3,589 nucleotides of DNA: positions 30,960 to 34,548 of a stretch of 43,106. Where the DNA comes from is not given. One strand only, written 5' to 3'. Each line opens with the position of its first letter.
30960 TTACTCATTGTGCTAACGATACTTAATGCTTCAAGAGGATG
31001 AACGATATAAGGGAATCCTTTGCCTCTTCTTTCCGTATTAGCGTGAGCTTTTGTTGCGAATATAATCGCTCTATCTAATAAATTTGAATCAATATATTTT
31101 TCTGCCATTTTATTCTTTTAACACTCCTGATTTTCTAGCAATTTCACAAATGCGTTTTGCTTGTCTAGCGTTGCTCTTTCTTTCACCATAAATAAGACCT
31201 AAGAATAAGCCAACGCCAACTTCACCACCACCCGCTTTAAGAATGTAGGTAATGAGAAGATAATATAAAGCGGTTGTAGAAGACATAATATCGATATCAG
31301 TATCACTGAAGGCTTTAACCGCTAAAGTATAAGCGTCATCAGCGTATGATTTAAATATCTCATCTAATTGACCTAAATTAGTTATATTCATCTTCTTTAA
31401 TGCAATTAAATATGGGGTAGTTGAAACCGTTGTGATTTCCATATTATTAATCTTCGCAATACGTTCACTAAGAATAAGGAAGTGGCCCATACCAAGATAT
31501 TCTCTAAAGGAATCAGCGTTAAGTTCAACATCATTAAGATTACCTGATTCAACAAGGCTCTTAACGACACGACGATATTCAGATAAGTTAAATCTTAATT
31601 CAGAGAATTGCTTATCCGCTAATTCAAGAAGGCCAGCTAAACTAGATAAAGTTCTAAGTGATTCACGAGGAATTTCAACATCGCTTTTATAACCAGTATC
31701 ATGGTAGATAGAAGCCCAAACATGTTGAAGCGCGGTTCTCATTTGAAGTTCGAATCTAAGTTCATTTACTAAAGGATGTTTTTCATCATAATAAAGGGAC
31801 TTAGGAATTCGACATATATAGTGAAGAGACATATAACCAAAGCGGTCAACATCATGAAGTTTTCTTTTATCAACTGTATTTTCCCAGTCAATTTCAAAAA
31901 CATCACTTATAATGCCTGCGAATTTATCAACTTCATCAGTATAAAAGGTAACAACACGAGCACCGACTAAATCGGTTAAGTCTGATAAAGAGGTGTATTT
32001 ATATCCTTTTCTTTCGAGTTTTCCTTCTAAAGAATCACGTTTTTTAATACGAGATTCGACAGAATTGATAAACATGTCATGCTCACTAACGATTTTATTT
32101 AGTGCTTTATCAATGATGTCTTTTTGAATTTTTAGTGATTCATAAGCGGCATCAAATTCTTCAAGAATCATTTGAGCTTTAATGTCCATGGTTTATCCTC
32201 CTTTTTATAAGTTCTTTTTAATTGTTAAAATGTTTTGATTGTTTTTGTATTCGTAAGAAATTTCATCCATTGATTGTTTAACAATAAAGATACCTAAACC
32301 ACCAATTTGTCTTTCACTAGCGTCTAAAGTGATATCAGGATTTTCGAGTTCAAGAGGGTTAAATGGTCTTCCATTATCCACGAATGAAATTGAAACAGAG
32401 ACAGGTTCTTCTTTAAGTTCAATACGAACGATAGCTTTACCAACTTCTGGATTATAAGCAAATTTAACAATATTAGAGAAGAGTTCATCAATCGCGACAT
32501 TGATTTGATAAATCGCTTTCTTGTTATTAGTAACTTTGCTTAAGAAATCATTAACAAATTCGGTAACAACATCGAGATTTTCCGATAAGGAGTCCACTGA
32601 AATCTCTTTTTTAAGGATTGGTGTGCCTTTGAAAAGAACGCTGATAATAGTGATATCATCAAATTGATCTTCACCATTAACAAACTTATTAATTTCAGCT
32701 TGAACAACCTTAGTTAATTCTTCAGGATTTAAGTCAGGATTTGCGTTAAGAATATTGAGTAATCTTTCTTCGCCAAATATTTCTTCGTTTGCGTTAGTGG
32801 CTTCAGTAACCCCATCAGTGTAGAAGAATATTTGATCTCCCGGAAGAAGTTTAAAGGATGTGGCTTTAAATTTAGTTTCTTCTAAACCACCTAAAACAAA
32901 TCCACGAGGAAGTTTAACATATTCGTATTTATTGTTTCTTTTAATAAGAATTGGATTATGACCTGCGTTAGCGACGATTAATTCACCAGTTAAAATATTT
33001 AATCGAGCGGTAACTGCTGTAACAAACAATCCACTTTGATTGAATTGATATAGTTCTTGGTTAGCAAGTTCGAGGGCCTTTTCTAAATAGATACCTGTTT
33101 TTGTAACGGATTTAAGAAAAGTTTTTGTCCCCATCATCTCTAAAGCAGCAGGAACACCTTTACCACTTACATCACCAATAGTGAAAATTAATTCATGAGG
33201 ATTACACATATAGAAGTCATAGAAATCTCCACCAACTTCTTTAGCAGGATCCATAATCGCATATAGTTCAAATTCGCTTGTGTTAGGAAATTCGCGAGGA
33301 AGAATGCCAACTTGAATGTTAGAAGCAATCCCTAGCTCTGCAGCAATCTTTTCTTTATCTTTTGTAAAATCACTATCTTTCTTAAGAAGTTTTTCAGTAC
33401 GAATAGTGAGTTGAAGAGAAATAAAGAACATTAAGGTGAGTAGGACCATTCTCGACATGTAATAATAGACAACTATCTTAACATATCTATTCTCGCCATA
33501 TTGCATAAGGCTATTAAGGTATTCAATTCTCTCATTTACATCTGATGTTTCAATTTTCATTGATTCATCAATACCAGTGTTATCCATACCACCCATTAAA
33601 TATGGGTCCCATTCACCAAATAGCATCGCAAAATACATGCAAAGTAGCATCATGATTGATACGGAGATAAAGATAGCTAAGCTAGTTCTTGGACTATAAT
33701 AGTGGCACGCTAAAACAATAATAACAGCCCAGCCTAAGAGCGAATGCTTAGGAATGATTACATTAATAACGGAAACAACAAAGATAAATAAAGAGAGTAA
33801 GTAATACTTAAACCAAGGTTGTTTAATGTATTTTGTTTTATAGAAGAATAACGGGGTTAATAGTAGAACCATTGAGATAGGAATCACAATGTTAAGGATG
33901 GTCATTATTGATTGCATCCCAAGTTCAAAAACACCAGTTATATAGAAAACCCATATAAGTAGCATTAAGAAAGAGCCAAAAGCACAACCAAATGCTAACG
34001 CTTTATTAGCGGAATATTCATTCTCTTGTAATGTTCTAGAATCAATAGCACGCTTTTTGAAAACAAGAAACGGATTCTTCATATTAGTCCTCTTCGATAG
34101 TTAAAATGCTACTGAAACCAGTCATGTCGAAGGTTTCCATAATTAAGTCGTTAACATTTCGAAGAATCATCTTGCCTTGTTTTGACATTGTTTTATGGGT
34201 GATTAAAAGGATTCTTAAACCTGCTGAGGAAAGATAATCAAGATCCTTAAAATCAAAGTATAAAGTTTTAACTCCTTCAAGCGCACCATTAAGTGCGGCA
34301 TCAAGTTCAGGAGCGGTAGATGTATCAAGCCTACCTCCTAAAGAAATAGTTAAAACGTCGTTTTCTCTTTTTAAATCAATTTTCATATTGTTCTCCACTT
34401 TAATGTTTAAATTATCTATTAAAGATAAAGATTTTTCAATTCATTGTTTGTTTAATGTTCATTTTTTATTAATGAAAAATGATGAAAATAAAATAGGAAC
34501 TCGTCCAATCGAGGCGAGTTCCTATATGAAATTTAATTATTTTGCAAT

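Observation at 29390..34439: Partner-switching cassette without a sigma factor, wired to a split alarmone synthetase/hydrolase pair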

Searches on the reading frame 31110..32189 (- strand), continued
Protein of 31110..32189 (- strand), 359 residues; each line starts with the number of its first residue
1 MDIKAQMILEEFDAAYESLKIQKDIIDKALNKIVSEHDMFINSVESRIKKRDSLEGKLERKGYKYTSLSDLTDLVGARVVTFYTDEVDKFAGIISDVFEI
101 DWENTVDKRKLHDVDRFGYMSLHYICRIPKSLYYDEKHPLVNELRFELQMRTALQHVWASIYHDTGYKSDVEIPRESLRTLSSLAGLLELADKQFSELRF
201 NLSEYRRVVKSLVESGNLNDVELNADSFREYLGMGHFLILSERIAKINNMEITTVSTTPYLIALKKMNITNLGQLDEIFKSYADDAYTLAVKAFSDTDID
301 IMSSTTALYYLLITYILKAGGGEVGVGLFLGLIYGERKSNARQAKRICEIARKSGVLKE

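Call 73: search_dna_similar(query=window:31110-32189:-, collection=phages, mode=protein, max_evalue=0.001, max_rows=10)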
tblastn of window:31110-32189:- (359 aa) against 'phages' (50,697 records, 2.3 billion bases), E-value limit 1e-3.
Records with a match: 18; places in all: 18; records where one place covers at least 80% of the query: 0.
Best place of each record, by identity: <60% 18.
By first word of the organism name: Bacteriophage 9; Listeria 4; Mycobacterium 2; Vibrio 1; Staphylococcus 1; Nitrososphaera 1.
By host as written in the record: - 9; Listeria monocytogenes 4; Mycobacterium abscessus GD68 1; Mycobacterium abscessus GD04 1; Vibrio cyclitrophicus 10N.261.45.F7 1; Staphylococcus aureus 1; Candidatus Nitrososphaera sp. EN76 1.
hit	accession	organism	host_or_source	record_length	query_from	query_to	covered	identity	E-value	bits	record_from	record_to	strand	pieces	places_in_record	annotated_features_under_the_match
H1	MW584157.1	Mycobacterium phage prophi68-1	Mycobacterium abscessus GD68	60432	24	290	74%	26.8%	9e-20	97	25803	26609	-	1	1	42: GTP pyrophosphokinase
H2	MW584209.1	Mycobacterium phage prophiGD04-1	Mycobacterium abscessus GD04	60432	24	290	74%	26.8%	9e-20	97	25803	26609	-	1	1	42: GTP pyrophosphokinase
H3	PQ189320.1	Vibrio phage 10N.261.45.F7_PE002A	Vibrio cyclitrophicus 10N.261.45.F7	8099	26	228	57%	33.0%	7e-22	102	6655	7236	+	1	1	hypothetical protein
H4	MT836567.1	Bacteriophage sp.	human fecal samples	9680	41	206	46%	29.1%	1e-7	59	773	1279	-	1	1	record has no annotation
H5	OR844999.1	Staphylococcus phage SA 1306 Kay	Staphylococcus aureus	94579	12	172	45%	29.5%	2e-6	56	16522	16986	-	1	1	record has no annotation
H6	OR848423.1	Listeria phage LM 4-14-1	Listeria monocytogenes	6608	32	207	49%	24.9%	3e-7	59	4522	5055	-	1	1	record has no annotation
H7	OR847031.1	Listeria phage LM 4-11-1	Listeria monocytogenes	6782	32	207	49%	24.9%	3e-7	59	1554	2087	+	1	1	record has no annotation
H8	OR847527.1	Listeria phage LM 4-11-1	Listeria monocytogenes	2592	32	207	49%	24.9%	9e-7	56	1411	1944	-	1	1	record has no annotation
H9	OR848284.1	Listeria phage LM 4-14-1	Listeria monocytogenes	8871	32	207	49%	24.9%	1e-6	56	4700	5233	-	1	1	record has no annotation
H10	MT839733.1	Bacteriophage sp.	human fecal samples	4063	41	203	45%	26.8%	1e-8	62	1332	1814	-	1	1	record has no annotation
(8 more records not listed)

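Call 74: search_dna_similar(query=window:31110-32189:-, collection=plasmids, mode=protein, max_evalue=0.001, max_rows=10)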
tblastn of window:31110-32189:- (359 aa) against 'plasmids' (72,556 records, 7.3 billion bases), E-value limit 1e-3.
Records with a match: 91; places in all: 98; records where one place covers at least 80% of the query: 0.
Best place of each record, by identity: <60% 91.
By first word of the organism name: Bacillus 21; Ralstonia 15; Rhodococcus 10; Rhizobium 6; Agrobacterium 5; Klebsiella 3; Enterococcus 3; Cetobacterium 2; Streptomyces 2; Pantoea 2; and 20 more.
By predicted mobility (MOB-suite, as given by PLSDB): non-mobilizable 49; mobilizable 21; conjugative 21.
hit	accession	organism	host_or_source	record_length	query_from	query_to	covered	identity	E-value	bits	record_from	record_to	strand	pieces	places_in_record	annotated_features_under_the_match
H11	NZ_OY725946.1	Bacteroides finegoldii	-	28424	22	295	76%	35.0%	4e-40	158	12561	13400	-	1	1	(p)ppGpp synthetase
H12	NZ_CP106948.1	Bacillus thuringiensis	BGSC database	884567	30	210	50%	44.8%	2e-42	164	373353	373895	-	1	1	hypothetical protein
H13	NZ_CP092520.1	Cetobacterium somerae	Danio rerio,tissue sample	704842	26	245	61%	34.5%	3e-35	144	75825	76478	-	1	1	hypothetical protein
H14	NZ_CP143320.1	Cetobacterium somerae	intestine of Yellow Catfish,pure culture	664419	26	245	61%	34.5%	4e-35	143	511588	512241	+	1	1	hypothetical protein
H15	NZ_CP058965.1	Klebsiella pneumoniae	sewage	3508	43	213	48%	43.5%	5e-36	145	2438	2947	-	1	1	hypothetical protein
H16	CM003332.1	Clostridium botulinum C/D str. BKT12695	Chicken,caecum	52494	23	291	75%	27.5%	1e-11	74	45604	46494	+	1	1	RelA/SpoT domain-containing protein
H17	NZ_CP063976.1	Bacillus cereus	Soil in tiger area of zoo,cell culture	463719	30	175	41%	45.9%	1e-34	142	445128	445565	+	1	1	hypothetical protein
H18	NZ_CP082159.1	Rhodococcus opacus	bacterial isolate,soil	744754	6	259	71%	25.0%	4e-7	59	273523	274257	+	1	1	none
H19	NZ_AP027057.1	Limnohabitans sp. TEGF004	water,lake surface water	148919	23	214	53%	32.7%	2e-20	100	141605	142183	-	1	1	hypothetical protein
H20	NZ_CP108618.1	Streptomyces avidinii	-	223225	42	215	48%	35.1%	2e-22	106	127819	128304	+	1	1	hypothetical protein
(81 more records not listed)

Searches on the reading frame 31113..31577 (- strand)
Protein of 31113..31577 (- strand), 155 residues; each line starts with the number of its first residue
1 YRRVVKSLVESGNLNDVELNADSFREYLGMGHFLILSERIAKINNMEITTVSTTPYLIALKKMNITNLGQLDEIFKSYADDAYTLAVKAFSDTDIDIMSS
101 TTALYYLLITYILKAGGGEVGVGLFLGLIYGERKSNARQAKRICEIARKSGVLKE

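Call 60: search_protein_families(library=pfam, proteins=[window:31113-31577:-], max_evalue=0.01)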
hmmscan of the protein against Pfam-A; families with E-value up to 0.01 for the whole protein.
window:31113-31577:- (155 aa): 0 families

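Call 64: search_protein_representatives(protein=window:31113-31577:-)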
Query: 155 residues. Proteins with E-value up to 0.001 (for the whole library): 66; up to 1e-10: 28; up to 1e-30: 0. The best 66 are listed.
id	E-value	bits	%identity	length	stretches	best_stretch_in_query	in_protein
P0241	1.1e-25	106.4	42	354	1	1-148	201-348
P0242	1.5e-23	99.5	39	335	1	1-148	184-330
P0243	6.0e-23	97.6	41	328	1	1-149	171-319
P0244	3.2e-22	95.2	41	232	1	1-145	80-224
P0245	5.0e-22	94.6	41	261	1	1-152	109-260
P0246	3.6e-21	91.8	40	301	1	1-149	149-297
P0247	1.5e-20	89.9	39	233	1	1-145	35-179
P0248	5.5e-20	88.0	40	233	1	2-145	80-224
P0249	2.2e-18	82.8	35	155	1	5-146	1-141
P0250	3.3e-18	82.2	36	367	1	1-148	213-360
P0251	6.7e-18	81.2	39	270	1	1-147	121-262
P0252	1.2e-17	80.5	38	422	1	1-137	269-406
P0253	6.3e-17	78.1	37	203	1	19-145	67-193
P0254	2.5e-16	76.2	34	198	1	1-148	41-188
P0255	2.1e-15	73.1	41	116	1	46-155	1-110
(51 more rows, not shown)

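Call 77: search_solved_structures(query=A7, max_evalue=10, show_alignments=0)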
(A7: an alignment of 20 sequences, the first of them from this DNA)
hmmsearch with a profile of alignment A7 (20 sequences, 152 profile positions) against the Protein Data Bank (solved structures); distinct sequences matched with E-value up to 10: 10.
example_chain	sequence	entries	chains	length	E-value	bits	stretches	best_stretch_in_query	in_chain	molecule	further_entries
3bx3_A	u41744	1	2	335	0.00029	23.8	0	71-129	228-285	Protein PUF4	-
3bwt_A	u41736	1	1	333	0.00032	23.6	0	71-129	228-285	Protein PUF4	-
3bx2_A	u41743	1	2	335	0.00033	23.6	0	71-129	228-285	Protein PUF4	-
4dzs_A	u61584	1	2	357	0.00038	23.4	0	72-129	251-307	Pumilio homology domain family member 4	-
1e0r_B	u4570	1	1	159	0.076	15.9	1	63-111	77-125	THERMOSOME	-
1a6d_B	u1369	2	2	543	0.31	13.9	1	64-111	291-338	THERMOSOME (BETA SUBUNIT)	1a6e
6w1b_A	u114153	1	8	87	1.5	11.7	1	69-95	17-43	Pulmonary surfactant-associated protein B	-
6vyn_A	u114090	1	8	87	1.6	11.6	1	69-95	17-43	Pulmonary surfactant-associated protein B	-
6vzd_A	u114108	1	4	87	1.6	11.6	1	69-95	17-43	Pulmonary surfactant-associated protein B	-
7mbk_B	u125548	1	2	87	2.3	11.1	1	69-95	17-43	Pulmonary surfactant-associated protein B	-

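Call 78: search_protein_families(library=pfam, alignment_id=A7, max_evalue=5)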
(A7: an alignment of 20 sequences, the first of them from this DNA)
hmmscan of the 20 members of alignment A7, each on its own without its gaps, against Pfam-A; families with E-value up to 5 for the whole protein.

A. member 1, seq(152 aa): 2 families
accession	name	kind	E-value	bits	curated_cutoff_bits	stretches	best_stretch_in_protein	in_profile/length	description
PF18933.6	PsbP_2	-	0.093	13.2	27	1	31-85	110-164/184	PsbP-like protein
PF14511.12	RE_EcoO109I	-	0.13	12.4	22.5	1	34-62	16-46/198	Type II restriction endonuclease EcoO109I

B. families by the number of members that match (of 20 scanned): 14 families
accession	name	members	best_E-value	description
PF00984.24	UDPG_MGDP_dh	1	0.036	UDP-glucose/GDP-mannose dehydrogenase family, central domain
PF20104.4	DUF6494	1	0.054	Family of unknown function (DUF6494)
PF12509.13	DUF3715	1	0.056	Protein of unknown function (DUF3715)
PF21889.1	TPR1-like_2nd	1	0.059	TPR1-like, CTLH-containing domain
PF17146.10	PIN_6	1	0.066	PIN domain of ribonuclease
PF25711.1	crAss_THB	1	0.077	Crassvirus tail hub protein B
PF18933.6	PsbP_2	1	0.093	PsbP-like protein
PF19902.4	DUF6375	1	0.11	Family of unknown function (DUF6375)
PF20857.2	Pgp3_helical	1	0.12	Immunodominant antigen Pgp3, helical domain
PF14511.12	RE_EcoO109I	1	0.13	Type II restriction endonuclease EcoO109I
PF06378.16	SSAP_Sak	1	0.15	Sak Single Strand Annealing Protein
PF06556.16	ASFV_p27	1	0.18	IAP-like protein p27 C-terminus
PF21185.3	RecD_N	1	0.18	RecBCD enzyme subunit RecD, N-terminal domain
PF25294.1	RENR_N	1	0.22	Renin receptor N-terminal domain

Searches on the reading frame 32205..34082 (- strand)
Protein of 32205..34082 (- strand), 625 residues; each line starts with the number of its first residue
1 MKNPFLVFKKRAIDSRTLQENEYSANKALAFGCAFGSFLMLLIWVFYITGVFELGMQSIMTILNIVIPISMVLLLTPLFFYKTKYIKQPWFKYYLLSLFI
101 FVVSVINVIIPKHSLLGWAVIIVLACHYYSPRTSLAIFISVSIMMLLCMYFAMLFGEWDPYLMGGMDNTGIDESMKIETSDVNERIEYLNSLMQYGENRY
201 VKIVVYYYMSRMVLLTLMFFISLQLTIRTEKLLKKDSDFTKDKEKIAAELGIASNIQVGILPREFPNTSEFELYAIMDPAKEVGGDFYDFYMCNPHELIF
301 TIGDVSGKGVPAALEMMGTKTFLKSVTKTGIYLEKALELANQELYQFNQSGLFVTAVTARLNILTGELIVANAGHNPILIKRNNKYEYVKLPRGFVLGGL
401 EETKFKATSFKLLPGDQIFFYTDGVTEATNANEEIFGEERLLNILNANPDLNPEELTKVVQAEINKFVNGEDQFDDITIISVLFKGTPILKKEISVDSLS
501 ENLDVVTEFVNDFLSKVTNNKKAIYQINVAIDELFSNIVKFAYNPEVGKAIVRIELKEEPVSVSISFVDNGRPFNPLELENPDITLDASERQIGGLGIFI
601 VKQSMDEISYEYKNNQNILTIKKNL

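Call 3: search_protein_families(library=pfam, proteins=[window:32205-34082:-], max_evalue=0.1)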
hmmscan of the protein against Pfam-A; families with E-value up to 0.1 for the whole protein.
window:32205-34082:- (625 aa): 3 families
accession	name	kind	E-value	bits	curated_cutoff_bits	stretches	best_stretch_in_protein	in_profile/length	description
PF07228.17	SpoIIE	-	2.2e-47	161.9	25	1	295-482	2-189/192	Stage II sporulation protein E (SpoIIE)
PF13581.12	HATPase_c_2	-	2.8e-19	69.8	27.4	1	500-623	5-127/127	Histidine kinase-like ATPase domain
PF02518.31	HATPase_c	-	0.00018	22.4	26.4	1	530-606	9-85/111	Histidine kinase-, DNA gyrase B-, and HSP90-like ATPase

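Call 4: search_protein_families(library=ncbifam, proteins=[window:32205-34082:-], max_evalue=0.1)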
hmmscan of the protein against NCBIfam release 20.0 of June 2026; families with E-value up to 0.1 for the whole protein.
window:32205-34082:- (625 aa): 7 families
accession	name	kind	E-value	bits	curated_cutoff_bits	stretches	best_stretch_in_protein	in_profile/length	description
NF038263.1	prot_phos_SiaA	equivalog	6.8e-13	48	700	1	226-483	391-656/658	biofilm regulation protein phosphatase SiaA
TIGR02865.1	spore_II_E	equivalog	8.7e-13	47.2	490.8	1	281-480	564-759/764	stage II sporulation protein E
NF003144.0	PRK04069.1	equivalog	2e-10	40.3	145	1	493-620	9-139/161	anti-sigma B factor RsbW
TIGR01925.2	spIIAB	equivalog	1.5e-07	31.4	135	1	493-616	4-126/137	anti-sigma F factor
TIGR01924.1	rsbW_low_gc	equivalog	2.6e-07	30.2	155.05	1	494-615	10-134/159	anti-sigma B factor RsbW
NF045505.1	RR_RssB_Pseudo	equivalog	9.1e-06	25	700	1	254-429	160-342/394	two-component system response regulator RssB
TIGR03012.1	sulf_tusD_dsrE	equivalog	0.098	12.5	89.25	0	417-439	35-57/127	sulfurtransferase complex subunit TusD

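Call 24: search_protein_families(library=padloc, proteins=[window:32205-34082:-], max_evalue=0.01)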
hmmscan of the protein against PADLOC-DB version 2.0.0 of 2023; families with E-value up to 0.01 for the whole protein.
window:32205-34082:- (625 aa): 0 families

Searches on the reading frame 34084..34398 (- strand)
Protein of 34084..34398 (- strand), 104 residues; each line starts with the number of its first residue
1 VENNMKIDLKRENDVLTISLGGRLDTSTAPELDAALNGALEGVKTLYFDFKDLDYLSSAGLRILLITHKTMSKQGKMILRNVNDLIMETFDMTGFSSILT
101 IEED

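Call 3: search_protein_families(library=pfam, proteins=[window:34084-34398:-], max_evalue=0.1)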
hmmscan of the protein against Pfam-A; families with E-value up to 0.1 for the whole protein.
window:34084-34398:- (104 aa): 2 families
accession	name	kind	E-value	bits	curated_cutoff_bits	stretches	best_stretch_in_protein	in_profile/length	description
PF01740.26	STAS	-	1e-15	57.8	22.6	1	7-103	2-101/106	STAS domain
PF13466.11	STAS_2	-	3.8e-10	40.3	29.2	1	18-95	1-79/80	STAS domain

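Call 4: search_protein_families(library=ncbifam, proteins=[window:34084-34398:-], max_evalue=0.1)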
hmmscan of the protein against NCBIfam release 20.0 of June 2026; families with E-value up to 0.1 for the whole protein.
window:34084-34398:- (104 aa): 4 families
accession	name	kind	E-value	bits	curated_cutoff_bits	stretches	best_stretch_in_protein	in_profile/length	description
TIGR00377.1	ant_ant_sig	superfamily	5e-20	71.4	53.45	1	4-103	2-104/108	anti-sigma factor antagonist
TIGR02886.1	spore_II_AA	equivalog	8.8e-13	48.2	114.75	1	7-103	1-100/106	anti-sigma F factor antagonist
NF033618.0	mlaB_1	equivalog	0.0018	18.6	90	1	12-79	6-72/94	lipid asymmetry maintenance protein MlaB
NF047705.1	slr1659_superfam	superfamily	0.03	14.6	100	1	12-66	13-71/111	slr1659 superfamily regulator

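Call 24: search_protein_families(library=padloc, proteins=[window:34084-34398:-], max_evalue=0.01)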
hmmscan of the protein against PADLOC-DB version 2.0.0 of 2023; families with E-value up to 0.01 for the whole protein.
window:34084-34398:- (104 aa): 0 families

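Call 44: find_related_loci(query=A4, collection=metagenome_contigs, flank=8000)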
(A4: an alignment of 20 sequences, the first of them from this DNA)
Query A4 (104 aa) in metagenome_contigs; peptide patterns used: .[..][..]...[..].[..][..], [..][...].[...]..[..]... (x = any residue, [..] = any of these).
600 stretches matched a pattern (row limit reached: there are more); 579 encode a relative of the query (tblastn E <= 1e-3); the best 80 are kept; 80 distinct loci.
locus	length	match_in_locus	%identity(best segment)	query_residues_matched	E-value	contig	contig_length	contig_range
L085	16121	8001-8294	64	5-102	3e-37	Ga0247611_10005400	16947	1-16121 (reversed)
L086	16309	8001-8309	59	2-104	1e-36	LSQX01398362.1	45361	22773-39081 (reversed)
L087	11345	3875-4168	64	5-102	1e-36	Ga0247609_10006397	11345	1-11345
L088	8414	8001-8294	61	5-102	7e-36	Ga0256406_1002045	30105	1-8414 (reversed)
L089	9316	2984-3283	59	4-103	3e-35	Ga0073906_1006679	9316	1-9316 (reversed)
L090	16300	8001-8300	57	2-101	5e-34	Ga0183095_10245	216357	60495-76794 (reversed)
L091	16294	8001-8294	56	5-102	6e-34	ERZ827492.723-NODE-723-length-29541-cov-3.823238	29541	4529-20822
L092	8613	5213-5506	54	5-102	1e-33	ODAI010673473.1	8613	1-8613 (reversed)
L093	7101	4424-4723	57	3-102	3e-33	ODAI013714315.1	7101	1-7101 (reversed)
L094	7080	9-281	63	11-102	3e-33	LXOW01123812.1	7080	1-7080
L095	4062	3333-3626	56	5-102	2e-33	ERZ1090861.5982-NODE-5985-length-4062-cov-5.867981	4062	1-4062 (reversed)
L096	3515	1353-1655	56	2-102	5e-33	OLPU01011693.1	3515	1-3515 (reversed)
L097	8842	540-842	51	3-103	4e-33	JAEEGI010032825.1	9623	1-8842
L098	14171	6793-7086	55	5-102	3e-33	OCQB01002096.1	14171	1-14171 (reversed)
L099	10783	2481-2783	59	2-102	6e-33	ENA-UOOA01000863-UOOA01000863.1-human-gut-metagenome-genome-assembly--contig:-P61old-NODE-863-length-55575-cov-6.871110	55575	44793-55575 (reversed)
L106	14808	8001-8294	55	5-102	7e-32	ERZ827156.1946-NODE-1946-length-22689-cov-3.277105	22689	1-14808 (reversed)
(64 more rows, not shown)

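Call 60: search_protein_families(library=pfam, proteins=[L090:8319-10073:+, L106:8343-10073:+], max_evalue=0.01)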
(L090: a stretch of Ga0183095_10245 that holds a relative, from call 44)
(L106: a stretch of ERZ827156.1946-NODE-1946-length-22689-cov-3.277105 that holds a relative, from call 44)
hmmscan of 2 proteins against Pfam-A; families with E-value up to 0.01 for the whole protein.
L090:8319-10073:+ (584 aa): 2 families
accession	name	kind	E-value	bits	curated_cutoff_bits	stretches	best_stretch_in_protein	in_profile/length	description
PF01554.23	MatE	-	1.6e-31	109.6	24.9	2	240-392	3-154/161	MatE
PF13581.12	HATPase_c_2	-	3.6e-12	46.8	27.4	1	465-572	5-115/127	Histidine kinase-like ATPase domain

L106:8343-10073:+ (576 aa): 8 families
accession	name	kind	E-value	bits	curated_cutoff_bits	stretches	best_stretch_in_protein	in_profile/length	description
PF24391.1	HD-CE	-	1.9e-38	133.1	27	1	41-250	1-246/263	HD-CE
PF13847.12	Methyltransf_31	-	3.7e-12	46.6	27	1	325-441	3-114/145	Methyltransferase domain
PF08242.18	Methyltransf_12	-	6.6e-12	46.4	30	1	330-434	1-98/98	Methyltransferase domain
PF08241.18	Methyltransf_11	-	6.7e-11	43.1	21.2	1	330-436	1-95/95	Methyltransferase domain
PF13489.12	Methyltransf_23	-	4.3e-09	36.8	27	1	324-440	21-120/164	Methyltransferase domain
PF13649.12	Methyltransf_25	-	2.9e-08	34.7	27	1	330-432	2-97/97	Methyltransferase domain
PF08003.17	Methyltransf_9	-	5.1e-07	29.4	23.8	1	325-515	115-290/315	Protein of unknown function (DUF1698)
PF01209.24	Ubie_methyltran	-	9.5e-06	25.6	20.1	1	317-447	39-162/233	ubiE/COQ5 methyltransferase family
